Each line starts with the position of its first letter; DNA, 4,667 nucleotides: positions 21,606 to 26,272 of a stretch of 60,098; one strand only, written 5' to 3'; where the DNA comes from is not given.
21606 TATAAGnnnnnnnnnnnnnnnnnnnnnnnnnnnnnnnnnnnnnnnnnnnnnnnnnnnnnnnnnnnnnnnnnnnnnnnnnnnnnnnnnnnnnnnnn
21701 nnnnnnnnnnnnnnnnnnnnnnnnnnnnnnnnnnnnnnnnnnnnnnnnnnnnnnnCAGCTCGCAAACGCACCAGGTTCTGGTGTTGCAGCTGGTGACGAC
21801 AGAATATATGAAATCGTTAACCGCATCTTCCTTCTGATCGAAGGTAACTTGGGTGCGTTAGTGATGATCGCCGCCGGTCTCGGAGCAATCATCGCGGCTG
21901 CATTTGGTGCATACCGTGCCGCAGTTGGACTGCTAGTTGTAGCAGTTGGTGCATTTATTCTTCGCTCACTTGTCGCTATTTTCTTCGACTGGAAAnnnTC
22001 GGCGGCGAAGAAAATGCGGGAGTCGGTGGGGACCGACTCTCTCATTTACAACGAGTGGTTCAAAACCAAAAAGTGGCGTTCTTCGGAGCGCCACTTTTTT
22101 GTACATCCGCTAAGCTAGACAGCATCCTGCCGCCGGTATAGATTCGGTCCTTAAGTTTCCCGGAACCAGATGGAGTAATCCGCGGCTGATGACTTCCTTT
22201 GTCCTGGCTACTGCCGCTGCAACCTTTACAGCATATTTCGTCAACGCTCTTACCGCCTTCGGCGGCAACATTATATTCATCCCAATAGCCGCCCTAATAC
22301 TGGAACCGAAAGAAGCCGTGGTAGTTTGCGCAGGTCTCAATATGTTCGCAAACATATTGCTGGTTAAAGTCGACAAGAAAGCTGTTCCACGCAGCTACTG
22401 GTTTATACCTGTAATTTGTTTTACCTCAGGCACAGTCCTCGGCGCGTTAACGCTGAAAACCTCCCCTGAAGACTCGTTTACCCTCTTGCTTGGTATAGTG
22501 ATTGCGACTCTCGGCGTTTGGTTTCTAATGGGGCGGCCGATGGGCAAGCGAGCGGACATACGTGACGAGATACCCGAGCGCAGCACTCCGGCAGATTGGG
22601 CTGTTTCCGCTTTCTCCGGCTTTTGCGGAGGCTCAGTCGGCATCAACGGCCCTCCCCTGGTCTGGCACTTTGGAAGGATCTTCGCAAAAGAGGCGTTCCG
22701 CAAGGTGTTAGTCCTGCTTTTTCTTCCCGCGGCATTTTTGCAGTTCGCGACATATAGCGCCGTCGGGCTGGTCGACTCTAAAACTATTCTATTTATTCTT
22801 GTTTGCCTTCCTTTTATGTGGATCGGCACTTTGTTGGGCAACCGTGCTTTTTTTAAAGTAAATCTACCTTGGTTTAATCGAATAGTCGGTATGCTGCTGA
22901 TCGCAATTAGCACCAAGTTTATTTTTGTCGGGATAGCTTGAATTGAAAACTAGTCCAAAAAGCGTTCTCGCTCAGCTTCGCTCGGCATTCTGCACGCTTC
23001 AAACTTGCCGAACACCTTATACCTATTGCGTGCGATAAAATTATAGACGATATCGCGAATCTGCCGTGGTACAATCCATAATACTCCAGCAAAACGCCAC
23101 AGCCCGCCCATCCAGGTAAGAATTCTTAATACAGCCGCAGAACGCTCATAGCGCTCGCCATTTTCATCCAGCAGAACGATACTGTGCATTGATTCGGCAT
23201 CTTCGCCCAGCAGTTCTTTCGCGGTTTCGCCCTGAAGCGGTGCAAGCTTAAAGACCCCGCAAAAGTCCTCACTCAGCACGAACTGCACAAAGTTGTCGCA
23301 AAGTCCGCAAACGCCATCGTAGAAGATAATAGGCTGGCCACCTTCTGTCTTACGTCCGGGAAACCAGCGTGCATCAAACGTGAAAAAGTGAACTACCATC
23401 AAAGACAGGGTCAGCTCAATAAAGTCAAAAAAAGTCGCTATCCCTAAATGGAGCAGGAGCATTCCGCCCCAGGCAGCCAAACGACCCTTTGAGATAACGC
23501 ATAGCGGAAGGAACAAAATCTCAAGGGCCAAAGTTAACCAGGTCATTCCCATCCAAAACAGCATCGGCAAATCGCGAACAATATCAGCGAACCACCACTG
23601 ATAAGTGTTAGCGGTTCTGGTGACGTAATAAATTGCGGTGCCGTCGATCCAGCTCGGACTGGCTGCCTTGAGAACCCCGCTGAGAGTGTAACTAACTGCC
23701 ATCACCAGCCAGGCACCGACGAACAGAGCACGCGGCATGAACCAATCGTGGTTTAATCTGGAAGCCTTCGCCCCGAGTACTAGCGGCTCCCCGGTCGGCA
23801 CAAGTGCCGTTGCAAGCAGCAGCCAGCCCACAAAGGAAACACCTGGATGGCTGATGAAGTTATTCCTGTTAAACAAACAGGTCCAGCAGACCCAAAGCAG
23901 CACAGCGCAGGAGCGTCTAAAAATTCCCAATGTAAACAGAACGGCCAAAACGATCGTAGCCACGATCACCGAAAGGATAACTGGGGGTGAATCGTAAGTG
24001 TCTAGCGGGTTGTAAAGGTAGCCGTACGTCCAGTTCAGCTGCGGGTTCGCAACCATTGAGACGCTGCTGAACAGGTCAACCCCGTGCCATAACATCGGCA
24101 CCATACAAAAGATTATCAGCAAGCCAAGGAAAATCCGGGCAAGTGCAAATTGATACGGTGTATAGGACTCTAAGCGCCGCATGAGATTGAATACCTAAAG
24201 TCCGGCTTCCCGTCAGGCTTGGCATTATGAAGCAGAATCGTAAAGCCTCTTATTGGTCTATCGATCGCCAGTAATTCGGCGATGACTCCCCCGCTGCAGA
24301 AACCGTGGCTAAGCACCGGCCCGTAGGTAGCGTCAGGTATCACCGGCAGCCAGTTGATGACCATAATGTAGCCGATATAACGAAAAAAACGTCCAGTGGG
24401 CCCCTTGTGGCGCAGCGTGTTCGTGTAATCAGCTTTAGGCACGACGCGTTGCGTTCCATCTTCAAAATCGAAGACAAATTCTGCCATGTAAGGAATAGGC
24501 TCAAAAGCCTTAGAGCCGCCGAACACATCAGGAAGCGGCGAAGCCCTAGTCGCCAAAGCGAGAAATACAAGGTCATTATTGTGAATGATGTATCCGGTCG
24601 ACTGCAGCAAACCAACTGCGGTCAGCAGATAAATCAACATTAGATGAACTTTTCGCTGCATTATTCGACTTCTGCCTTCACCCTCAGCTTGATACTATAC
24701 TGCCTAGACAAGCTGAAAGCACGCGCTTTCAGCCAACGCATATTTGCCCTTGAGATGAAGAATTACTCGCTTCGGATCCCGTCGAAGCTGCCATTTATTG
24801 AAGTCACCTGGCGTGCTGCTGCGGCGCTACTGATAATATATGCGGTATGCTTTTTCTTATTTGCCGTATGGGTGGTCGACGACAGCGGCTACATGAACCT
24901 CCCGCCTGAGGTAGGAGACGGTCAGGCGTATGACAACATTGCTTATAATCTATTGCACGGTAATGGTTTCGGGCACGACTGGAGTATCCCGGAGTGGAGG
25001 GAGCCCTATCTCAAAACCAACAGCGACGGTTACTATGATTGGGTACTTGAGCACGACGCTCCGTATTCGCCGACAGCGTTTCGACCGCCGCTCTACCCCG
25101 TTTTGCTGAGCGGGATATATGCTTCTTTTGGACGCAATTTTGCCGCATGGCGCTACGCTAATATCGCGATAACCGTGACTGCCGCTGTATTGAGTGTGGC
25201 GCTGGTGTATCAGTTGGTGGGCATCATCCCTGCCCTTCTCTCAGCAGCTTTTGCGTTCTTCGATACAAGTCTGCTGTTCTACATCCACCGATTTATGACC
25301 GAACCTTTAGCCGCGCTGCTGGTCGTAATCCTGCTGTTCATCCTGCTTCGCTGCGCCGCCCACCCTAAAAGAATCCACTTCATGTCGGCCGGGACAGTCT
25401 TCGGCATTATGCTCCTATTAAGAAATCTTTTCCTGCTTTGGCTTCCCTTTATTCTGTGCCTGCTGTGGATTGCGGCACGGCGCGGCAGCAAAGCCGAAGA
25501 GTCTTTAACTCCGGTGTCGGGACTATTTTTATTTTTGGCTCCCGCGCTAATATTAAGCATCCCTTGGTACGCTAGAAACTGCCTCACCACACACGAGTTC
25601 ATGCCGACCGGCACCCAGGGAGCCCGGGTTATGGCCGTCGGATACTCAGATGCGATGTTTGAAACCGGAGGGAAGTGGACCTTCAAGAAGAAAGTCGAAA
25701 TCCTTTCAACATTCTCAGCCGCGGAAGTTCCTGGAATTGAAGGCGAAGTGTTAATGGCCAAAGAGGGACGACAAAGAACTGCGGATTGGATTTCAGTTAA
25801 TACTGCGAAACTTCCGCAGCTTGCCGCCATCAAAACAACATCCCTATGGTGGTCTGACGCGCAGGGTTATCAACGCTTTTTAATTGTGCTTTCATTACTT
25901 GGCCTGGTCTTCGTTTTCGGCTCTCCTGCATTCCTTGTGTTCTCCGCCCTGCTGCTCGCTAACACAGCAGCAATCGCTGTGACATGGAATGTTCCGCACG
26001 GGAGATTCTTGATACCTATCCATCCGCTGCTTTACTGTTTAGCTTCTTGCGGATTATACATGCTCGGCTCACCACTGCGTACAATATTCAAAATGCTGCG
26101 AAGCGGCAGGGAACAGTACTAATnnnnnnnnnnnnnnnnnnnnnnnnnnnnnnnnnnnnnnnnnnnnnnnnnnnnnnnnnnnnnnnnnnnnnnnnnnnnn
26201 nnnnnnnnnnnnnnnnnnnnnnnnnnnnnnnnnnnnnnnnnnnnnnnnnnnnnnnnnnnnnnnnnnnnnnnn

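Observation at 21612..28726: Two diverged-leader, conserved-core VirB2/TraA-like pilin genes bracket a 6-kb envelope-modification cluster, remote from the T4SS operon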

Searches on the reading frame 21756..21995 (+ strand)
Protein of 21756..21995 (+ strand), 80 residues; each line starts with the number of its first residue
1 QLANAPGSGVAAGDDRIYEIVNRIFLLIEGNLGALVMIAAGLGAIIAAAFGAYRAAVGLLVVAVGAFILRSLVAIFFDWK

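Call 51: search_protein_families(library=pfam, alignment_id=A3, max_evalue=1)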
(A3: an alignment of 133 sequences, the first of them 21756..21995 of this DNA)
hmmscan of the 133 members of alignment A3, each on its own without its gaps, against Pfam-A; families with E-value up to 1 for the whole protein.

A. member 1, window:21756-21995:+ (80 aa): 1 family
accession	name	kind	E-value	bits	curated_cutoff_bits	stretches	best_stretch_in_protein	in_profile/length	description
PF24368.1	DUF7524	-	0.83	9.8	27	1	32-67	145-180/182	Family of unknown function (DUF7524)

B. families by the number of members that match (of 133 scanned): 76 families (the first 25 are shown)
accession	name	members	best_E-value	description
PF04956.18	TrbC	41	0.00012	TrbC/VIRB2 pilin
PF11127.14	YgaP-like_TM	8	0.021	Inner membrane protein YgaP-like, transmembrane domain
PF14163.11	SieB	5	0.025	Super-infection exclusion protein B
PF06724.16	DUF1206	3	0.0085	Domain of Unknown Function (DUF1206)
PF23636.1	DUF7144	3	0.053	Domain of unknown function (DUF7144)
PF06703.16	SPC25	3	0.13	Microsomal signal peptidase 25 kDa subunit (SPC25)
PF14248.12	DUF4345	2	0.018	Domain of unknown function (DUF4345)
PF04123.18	DUF373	2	0.056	Domain of unknown function (DUF373)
PF10066.14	DUF2304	2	0.076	Uncharacterized conserved protein (DUF2304)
PF00335.26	Tetraspanin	2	0.086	Tetraspanin family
PF06785.16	UPF0242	2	0.18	Uncharacterised protein family (UPF0242) N-terminus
PF18159.6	S_4TM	2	0.24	SMODS-associating 4TM effector domain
PF19607.4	DUF6112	2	0.71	Family of unknown function (DUF6112)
PF03253.19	UT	1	0.00077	Urea transporter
PF22571.1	LiaI-LiaF-TM_PspC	1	0.0015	PspC transmembrane region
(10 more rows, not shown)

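Call 55: predict_structure(alignment_id=A3)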
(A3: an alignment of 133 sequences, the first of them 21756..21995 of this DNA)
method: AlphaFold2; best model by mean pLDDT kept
length: 80 residues; sequences in the alignment: 133
mean_pLDDT: 86.9   pTM: 0.64
mean pLDDT of the five models: 86.9, 86.3, 84.4, 84.3, 83.9
residues with pLDDT >= 90: 45; 70-90: 22; 50-70: 12; < 50: 1
segments of 3 or more residues with pLDDT < 50: none
pLDDT, mean of each block of 10 residues (from residue 1): 57 81 89 93 97 97 95 85
secondary structure, 60 per line:
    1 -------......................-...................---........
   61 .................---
elements in order: H8-29 H31-49 H53-77

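Call 60: fold_search(model_id=the predicted structure, library=pdb)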
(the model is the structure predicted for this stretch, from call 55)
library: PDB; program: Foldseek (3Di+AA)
matches with E <= 10: 9; with E <= 0.001: 0
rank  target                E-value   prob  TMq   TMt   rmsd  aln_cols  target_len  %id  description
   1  3q15_A                6.8e+00  0.28  0.46  0.11   9.7        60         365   17  Crystal Structure of RapH complexed with Spo0F (released 2011-02-23)
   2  8rte_B                7.3e+00  0.51  0.43  0.11   2.8        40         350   22  Rap from bacteriophage Phi105 with peptide ERPVGT (released 2024-07-24)
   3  1f4m_D                7.7e+00  0.47  0.55  0.74   1.5        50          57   14  P3(2) CRYSTAL STRUCTURE OF ALA2ILE2-6, A VERSION OF ROP WITH A REPACKED HYDROPHOBIC CORE AND A NEW FOLD. (released 2001-01-10)
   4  6h2f_G                8.2e+00  0.11  0.39  0.13   4.9        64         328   17  Structure of the pre-pore AhlB of the tripartite alpha-pore forming toxin, AHL, from Aeromonas hydrophila. (released 2019-07-10)
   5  7k3h_A                8.7e+00  0.21  0.46  0.36   3.8        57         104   23  Crystal structure of deep network hallucinated protein 0217 (released 2021-12-22)
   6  3edt_H                8.7e+00  0.12  0.36  0.13  15.8        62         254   18  Crystal structure of the mutated S328N hKLC2 TPR domain (released 2009-02-10)
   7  8yq6_E                9.2e+00  0.20  0.47  0.21   5.0        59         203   24  Cryo-EM structure of a de novo designed voltage-gated anion channel (dVGAC) (released 2025-09-24)
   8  9m05_D                9.2e+00  0.18  0.47  0.21   4.5        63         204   21  Cryo-EM structure of dVGAC complexed with iodide (released 2025-10-29)
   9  7a0g_DDD              9.2e+00  0.08  0.38  0.12   7.6        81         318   20  Structure of the SmhB pore of the tripartite alpha-pore forming toxin, Smh, from Serratia marcescens. (released 2021-03-31)

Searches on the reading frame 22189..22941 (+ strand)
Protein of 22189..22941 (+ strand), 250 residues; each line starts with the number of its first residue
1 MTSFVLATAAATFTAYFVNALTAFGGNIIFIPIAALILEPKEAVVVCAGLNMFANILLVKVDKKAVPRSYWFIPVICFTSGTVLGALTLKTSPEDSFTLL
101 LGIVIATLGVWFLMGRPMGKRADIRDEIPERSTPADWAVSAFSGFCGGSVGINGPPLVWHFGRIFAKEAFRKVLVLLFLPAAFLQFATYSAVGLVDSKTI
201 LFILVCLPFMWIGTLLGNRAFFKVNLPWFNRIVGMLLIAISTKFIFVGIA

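Call 5: search_protein_families(library=pfam, proteins=[window:22189-22941:+], max_evalue=0.01)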
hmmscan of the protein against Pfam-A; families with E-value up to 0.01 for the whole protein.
window:22189-22941:+ (250 aa): 1 family
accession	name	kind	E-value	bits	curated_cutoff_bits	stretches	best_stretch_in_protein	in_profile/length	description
PF01925.25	TauE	-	2.8e-24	86.6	32.6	1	9-243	2-236/237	Sulfite exporter TauE/SafE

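Call 41: search_protein_families(library=ncbifam, proteins=[window:22189-22941:+], max_evalue=0.1)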
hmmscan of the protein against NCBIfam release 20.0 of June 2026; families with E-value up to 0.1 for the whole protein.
window:22189-22941:+ (250 aa): 1 family
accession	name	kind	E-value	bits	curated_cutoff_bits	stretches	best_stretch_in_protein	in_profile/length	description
NF040961.1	MamO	equivalog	0.035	12.4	800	1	142-244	541-647/648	magnetosome protein MamO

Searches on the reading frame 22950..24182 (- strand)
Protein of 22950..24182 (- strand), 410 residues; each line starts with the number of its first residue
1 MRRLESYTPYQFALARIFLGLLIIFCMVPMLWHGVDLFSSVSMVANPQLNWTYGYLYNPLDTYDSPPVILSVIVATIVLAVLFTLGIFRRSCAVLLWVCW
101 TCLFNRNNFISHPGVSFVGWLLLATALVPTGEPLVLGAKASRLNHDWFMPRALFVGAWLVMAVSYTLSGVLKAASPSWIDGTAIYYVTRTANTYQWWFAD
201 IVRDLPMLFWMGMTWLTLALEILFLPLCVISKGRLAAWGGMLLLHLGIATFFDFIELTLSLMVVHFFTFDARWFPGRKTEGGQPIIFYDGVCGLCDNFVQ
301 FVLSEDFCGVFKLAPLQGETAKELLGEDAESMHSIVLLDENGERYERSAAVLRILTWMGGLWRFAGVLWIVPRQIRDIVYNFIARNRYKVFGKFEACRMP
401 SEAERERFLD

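Call 5: search_protein_families(library=pfam, proteins=[window:22950-24182:-], max_evalue=0.01)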
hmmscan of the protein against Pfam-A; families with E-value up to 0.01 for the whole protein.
window:22950-24182:- (410 aa): 1 family
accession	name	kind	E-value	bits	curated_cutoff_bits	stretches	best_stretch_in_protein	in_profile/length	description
PF04134.17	DCC1-like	-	1.2e-25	91.4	27.8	1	286-393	1-113/113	DCC1-like thiol-disulfide oxidoreductase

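Call 41: search_protein_families(library=ncbifam, proteins=[window:22950-24182:-], max_evalue=0.1)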
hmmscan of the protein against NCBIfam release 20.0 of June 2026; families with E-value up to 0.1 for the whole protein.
window:22950-24182:- (410 aa): 0 families

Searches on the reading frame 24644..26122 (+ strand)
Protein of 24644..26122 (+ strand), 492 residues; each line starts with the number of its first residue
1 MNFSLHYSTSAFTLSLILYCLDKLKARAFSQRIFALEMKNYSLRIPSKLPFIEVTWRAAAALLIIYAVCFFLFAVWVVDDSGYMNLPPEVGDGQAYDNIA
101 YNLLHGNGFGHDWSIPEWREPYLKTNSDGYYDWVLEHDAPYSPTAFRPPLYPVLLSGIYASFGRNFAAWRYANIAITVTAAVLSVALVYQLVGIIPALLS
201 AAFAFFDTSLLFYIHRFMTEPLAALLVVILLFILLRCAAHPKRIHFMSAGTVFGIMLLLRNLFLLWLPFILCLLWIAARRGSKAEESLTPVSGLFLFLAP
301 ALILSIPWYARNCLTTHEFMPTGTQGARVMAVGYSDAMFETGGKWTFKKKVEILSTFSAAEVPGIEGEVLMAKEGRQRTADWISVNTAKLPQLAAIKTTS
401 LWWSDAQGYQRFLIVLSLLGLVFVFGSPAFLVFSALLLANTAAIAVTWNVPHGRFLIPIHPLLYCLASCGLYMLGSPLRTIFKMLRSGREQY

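Call 5: search_protein_families(library=pfam, proteins=[window:24644-26122:+], max_evalue=0.01)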
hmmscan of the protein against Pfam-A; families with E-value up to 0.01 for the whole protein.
window:24644-26122:+ (492 aa): 1 family
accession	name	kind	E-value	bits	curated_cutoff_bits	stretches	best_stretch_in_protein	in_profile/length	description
PF13231.12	PMT_2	-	0.00017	22.2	26.1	1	147-299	2-152/160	Dolichyl-phosphate-mannose-protein mannosyltransferase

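Call 41: search_protein_families(library=ncbifam, proteins=[window:24644-26122:+], max_evalue=0.1)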
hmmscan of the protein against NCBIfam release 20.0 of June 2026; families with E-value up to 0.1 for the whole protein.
window:24644-26122:+ (492 aa): 1 family
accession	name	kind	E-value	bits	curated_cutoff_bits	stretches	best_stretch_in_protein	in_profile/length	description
NF047440.1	LA3751_2_3_fam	subfamily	0.0018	17.2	200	1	148-320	82-248/460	LA_3751/LA_3752 family putative glycosyltransferase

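Call 54: search_solved_structures(query=window:24644-26122:+, max_evalue=1)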
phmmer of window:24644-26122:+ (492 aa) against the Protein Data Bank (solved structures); distinct sequences matched with E-value up to 1: 0.
